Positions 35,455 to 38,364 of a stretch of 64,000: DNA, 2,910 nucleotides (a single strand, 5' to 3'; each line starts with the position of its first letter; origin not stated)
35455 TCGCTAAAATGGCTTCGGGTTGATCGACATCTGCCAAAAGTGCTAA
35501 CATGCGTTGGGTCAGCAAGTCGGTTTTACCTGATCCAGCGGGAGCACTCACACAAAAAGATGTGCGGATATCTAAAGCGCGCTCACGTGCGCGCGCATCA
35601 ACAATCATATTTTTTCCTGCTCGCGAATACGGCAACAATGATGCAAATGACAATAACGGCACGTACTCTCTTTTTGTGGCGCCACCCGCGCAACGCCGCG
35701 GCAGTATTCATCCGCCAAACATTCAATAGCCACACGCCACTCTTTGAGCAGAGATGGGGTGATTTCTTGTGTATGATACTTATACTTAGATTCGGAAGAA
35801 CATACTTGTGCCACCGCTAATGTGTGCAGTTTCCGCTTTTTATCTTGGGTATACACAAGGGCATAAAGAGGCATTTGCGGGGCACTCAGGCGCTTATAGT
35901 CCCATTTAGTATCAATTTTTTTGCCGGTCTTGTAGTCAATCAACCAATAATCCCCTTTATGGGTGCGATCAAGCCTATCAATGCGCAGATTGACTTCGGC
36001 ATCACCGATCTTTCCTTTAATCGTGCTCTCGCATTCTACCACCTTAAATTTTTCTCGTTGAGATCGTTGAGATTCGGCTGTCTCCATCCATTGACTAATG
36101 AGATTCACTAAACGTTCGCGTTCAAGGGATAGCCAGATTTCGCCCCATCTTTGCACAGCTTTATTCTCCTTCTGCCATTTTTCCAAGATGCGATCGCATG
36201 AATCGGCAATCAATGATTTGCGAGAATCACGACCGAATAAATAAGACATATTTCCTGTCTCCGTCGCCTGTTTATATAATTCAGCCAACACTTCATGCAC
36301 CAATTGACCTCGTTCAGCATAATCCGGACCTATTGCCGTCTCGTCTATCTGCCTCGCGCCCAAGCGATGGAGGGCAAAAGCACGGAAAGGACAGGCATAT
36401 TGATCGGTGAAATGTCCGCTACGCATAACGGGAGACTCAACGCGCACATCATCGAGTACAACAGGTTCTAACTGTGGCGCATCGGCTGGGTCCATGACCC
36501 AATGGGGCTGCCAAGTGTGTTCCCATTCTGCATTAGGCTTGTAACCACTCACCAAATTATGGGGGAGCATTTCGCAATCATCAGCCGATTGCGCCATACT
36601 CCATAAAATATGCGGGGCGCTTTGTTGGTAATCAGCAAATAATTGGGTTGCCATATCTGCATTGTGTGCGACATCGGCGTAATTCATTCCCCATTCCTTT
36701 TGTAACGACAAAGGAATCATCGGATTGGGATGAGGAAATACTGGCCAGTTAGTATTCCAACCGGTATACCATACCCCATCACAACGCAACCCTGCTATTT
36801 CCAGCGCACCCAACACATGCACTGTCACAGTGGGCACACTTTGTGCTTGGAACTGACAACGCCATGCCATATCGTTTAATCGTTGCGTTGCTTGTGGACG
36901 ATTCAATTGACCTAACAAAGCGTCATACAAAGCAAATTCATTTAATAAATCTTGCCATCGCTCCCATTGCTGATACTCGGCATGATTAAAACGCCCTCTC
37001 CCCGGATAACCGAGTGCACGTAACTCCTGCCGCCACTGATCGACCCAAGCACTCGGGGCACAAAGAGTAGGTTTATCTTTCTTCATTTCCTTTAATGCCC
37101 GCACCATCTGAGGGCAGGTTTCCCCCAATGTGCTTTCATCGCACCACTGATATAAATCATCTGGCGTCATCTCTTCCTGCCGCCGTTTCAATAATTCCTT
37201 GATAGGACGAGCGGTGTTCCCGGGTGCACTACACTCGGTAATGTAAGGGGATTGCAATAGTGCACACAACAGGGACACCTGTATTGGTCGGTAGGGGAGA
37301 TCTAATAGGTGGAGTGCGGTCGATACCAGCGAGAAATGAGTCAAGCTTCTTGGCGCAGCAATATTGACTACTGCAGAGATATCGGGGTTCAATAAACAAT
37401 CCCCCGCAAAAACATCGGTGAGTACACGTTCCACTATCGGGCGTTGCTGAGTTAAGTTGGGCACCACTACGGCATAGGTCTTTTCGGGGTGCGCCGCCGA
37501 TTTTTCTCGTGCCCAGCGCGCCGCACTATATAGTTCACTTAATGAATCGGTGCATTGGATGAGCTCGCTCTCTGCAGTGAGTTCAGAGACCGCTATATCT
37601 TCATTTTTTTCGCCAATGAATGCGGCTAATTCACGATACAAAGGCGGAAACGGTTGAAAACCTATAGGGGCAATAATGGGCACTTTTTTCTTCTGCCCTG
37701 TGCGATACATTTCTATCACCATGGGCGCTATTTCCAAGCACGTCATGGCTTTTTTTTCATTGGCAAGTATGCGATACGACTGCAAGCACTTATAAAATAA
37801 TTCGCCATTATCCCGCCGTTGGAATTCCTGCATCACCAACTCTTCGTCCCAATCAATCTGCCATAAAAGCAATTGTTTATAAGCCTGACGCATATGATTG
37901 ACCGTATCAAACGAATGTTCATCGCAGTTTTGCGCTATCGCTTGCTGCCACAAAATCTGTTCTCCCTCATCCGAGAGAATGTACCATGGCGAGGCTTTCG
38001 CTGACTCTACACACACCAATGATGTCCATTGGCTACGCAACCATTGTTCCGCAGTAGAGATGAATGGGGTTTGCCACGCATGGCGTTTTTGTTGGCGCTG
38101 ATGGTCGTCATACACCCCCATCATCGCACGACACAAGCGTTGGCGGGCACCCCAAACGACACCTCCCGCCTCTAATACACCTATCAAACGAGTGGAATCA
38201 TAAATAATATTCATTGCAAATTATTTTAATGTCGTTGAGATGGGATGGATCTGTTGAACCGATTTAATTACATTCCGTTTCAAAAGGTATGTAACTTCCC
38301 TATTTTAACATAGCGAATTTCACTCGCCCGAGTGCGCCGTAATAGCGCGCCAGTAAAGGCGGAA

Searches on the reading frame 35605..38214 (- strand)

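Call 59: search_protein_families(library=pfam, proteins=[window:35605-38214:-], max_evalue=0.00001)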
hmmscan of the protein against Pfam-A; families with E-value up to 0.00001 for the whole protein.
window:35605-38214:- (869 aa): 1 family
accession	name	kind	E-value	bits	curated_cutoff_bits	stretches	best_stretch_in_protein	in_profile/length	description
PF12705.13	PDDEXK_1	-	6.3e-26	92.2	22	1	607-862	12-247/247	PD-(D/E)XK nuclease superfamily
